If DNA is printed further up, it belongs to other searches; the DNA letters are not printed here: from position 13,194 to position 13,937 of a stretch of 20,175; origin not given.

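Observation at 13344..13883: Sigma3-sigma4-only paralogue directly downstream of the sigma-28 gene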

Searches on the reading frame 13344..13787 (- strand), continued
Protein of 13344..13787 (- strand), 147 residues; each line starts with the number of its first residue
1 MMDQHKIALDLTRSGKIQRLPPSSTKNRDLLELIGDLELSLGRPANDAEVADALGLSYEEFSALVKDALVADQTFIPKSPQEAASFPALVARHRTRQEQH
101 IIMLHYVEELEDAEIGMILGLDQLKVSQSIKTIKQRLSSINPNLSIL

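Call 63: search_solved_structures(query=A4, max_evalue=0.01, show_alignments=2)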
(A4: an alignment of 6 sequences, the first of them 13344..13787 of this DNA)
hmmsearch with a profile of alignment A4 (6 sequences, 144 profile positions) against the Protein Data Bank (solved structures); distinct sequences matched with E-value up to 0.01: 9.
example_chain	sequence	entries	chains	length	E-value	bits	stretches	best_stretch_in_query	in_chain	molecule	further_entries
6pmi_F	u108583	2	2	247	1.5e-10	44.5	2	23-66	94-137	RNA polymerase sigma factor FliA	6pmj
9wsf_A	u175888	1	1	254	2.1e-10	44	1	88-138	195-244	RNA polymerase sigma factor FliA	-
9wsm_F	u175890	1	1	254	2.1e-10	44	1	88-138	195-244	RNA polymerase sigma factor FliA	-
1rp3_A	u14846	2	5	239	1e-09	41.8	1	23-62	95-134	RNA polymerase sigma factor SIGMA-28 (FliA) | RNA polymerase sigma factor FliA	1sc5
6pfv_A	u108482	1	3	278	1.9e-08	37.7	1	89-130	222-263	RNA polymerase sigma factor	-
6pfj_A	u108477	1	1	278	4.3e-07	33.3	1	89-130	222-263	RNA polymerase sigma factor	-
8vd6_A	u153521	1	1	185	0.00013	25.3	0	45-64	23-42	CAP REPEAT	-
1l0o_C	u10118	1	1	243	0.00014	25.2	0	14-67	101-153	sigma factor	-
8x6g_H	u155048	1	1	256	0.00094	22.5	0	93-137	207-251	RNA polymerase sigma factor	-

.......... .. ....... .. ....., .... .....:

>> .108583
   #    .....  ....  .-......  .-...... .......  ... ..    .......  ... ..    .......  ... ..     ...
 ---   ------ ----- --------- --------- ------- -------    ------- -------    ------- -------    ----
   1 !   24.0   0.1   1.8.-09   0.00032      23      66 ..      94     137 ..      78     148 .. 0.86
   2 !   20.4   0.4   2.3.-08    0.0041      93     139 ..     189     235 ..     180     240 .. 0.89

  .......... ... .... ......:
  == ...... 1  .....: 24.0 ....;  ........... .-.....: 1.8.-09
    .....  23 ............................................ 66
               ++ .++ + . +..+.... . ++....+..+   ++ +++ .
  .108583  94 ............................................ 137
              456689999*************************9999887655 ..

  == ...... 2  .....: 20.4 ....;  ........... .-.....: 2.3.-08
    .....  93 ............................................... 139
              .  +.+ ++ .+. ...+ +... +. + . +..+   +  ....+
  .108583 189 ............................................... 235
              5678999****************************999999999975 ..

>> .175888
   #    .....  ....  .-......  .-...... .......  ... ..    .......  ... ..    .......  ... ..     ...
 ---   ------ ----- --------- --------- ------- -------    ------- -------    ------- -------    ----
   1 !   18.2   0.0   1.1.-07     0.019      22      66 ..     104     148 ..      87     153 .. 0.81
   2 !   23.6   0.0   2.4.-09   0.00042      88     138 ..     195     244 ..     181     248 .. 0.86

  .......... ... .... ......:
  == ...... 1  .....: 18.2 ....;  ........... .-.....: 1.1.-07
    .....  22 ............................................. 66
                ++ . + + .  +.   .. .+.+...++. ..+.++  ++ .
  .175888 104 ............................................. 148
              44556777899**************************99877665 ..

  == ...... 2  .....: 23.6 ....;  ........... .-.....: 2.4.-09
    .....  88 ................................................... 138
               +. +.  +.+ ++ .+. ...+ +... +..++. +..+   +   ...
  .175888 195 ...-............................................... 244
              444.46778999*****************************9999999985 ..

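Call 71: predict_structure(alignment_id=A7)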
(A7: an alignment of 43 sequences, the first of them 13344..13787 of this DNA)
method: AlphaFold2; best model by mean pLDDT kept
length: 147 residues; sequences in the alignment: 43
mean_pLDDT: 65.2   pTM: 0.38
mean pLDDT of the five models: 65.2, 63.6, 63.5, 62.0, 60.6
residues with pLDDT >= 90: 9; 70-90: 67; 50-70: 28; < 50: 43
segments of 3 or more residues with pLDDT < 50: 1-27, 72-84
pLDDT, mean of each block of 10 residues (from residue 1): 34 35 49 78 79 76 61 43 52 73 80 89 90 79 56
secondary structure, 60 per line:
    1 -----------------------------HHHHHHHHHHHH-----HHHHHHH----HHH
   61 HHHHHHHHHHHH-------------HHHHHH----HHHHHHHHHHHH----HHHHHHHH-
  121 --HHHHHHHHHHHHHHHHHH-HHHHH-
elements in order: H30-41 H47-53 H58-72 H86-91 H96-107 H112-119 H123-140 H142-146
